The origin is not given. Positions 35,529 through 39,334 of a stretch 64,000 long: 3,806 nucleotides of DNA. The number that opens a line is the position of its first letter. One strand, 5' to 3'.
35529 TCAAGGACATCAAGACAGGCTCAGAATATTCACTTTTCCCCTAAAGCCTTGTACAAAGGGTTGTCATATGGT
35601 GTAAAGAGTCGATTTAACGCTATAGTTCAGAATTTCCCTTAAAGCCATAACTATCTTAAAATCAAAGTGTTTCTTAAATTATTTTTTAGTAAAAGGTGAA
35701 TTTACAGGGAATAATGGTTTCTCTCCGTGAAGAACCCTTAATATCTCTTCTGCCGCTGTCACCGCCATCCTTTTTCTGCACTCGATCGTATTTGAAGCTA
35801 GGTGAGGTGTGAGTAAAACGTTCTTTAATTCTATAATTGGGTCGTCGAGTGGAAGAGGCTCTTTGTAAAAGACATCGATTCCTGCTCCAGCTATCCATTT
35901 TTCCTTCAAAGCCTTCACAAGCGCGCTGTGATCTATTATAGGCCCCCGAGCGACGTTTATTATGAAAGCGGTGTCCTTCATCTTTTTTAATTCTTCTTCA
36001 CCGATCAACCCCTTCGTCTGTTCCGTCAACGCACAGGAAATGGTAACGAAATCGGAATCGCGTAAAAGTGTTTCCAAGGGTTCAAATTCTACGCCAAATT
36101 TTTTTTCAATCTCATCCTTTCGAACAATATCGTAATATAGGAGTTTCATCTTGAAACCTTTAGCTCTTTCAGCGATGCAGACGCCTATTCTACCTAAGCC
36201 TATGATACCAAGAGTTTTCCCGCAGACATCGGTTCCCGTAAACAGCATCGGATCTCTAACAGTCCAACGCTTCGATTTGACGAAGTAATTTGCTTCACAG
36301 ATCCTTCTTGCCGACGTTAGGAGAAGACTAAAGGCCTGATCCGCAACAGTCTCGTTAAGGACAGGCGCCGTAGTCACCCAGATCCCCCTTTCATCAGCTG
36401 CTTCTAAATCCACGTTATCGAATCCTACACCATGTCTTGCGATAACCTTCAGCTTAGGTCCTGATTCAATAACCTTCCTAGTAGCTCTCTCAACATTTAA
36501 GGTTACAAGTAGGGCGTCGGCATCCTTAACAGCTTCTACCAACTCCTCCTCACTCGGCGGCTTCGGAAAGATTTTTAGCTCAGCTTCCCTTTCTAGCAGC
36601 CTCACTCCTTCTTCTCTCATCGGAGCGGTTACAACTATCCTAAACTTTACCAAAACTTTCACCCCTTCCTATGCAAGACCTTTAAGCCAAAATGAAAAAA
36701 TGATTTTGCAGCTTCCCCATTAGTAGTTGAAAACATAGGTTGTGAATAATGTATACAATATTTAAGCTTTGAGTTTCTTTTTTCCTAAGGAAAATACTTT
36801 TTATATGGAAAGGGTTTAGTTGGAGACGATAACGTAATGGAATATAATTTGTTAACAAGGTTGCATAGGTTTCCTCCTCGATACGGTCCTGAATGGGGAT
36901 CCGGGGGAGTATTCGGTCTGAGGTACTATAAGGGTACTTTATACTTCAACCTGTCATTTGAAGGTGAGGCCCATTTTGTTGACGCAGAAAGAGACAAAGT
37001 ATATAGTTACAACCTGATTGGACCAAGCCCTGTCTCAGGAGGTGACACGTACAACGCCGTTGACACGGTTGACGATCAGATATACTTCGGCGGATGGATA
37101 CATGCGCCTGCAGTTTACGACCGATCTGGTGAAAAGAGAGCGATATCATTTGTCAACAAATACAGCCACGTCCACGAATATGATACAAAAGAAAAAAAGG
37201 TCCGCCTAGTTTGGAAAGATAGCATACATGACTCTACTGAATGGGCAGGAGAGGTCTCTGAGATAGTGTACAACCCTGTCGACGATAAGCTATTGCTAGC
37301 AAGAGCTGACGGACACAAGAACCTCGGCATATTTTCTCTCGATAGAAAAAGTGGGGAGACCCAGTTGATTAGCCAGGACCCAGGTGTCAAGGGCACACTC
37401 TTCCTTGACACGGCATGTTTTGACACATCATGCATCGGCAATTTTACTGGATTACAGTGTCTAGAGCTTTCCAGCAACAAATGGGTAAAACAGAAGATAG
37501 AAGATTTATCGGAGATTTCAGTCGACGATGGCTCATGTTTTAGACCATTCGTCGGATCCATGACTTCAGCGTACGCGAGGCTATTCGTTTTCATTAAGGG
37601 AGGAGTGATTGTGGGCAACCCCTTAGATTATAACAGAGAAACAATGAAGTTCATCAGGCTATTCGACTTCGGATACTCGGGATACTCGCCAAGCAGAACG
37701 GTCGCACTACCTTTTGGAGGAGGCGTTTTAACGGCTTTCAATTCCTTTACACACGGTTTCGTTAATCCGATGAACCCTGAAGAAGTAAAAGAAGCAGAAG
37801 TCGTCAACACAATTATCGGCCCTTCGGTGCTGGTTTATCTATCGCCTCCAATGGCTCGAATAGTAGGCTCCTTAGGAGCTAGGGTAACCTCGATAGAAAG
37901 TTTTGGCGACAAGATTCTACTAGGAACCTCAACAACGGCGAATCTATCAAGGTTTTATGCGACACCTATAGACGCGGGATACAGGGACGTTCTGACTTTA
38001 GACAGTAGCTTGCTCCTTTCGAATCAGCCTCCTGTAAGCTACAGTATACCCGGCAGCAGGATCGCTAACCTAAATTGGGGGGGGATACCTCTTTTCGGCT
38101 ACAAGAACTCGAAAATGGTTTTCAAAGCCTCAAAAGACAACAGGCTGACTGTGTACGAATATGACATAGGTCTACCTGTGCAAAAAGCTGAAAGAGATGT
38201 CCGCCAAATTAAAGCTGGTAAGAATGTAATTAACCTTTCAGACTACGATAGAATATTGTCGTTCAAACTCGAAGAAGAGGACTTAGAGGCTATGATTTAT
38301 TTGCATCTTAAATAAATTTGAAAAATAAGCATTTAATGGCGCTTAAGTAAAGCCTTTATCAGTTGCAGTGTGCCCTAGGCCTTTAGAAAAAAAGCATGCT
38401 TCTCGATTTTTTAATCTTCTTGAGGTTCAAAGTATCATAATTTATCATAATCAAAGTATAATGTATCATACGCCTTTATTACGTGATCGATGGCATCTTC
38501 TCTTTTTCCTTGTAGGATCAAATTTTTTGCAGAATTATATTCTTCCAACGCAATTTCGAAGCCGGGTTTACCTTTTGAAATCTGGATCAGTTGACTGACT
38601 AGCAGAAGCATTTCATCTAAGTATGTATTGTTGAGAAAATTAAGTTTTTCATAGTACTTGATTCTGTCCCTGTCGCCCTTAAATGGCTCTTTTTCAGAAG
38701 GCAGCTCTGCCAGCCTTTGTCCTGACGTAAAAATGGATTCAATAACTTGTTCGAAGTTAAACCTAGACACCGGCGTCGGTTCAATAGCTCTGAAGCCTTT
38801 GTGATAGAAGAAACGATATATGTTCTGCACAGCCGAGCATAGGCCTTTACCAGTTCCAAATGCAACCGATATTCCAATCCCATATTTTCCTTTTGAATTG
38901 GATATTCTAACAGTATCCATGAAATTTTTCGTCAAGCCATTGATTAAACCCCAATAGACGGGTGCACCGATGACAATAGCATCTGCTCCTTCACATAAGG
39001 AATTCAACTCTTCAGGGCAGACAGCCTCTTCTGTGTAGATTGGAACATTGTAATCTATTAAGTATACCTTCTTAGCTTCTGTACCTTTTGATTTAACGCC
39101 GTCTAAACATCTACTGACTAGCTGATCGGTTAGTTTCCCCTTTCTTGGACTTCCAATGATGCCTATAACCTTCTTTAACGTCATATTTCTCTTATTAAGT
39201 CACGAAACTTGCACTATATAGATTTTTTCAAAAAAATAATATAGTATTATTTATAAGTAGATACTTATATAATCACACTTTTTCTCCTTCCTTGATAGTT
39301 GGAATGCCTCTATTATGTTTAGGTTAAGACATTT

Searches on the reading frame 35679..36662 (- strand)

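Call 32: search_protein_families(library=pfam, proteins=[window:35679-36662:-], max_evalue=0.01)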
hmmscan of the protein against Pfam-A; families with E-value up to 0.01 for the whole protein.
window:35679-36662:- (327 aa): 3 families
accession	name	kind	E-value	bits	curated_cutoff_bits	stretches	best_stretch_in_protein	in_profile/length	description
PF02826.25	2-Hacid_dh_C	-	4.6e-64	215.5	25.1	1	111-289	1-178/178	D-isomer specific 2-hydroxyacid dehydrogenase, NAD binding domain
PF00389.36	2-Hacid_dh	-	1.7e-30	105.9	24.6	1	9-321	1-134/134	D-isomer specific 2-hydroxyacid dehydrogenase, catalytic domain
PF03446.21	NAD_binding_2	-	0.0091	16.5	21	0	151-257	2-112/161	NAD binding domain of 6-phosphogluconate dehydrogenase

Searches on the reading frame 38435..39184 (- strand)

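Call 32: search_protein_families(library=pfam, proteins=[window:38435-39184:-], max_evalue=0.01)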
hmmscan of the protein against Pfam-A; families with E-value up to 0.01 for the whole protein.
window:38435-39184:- (249 aa): 2 families
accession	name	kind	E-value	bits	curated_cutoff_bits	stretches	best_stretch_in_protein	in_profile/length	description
PF03358.20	FMN_red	-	5.5e-17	62.2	24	1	5-115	2-122/152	NADPH-dependent FMN reductase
PF02525.22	Flavodoxin_2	-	1.7e-06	28.3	27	1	4-93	1-104/198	Flavodoxin-like fold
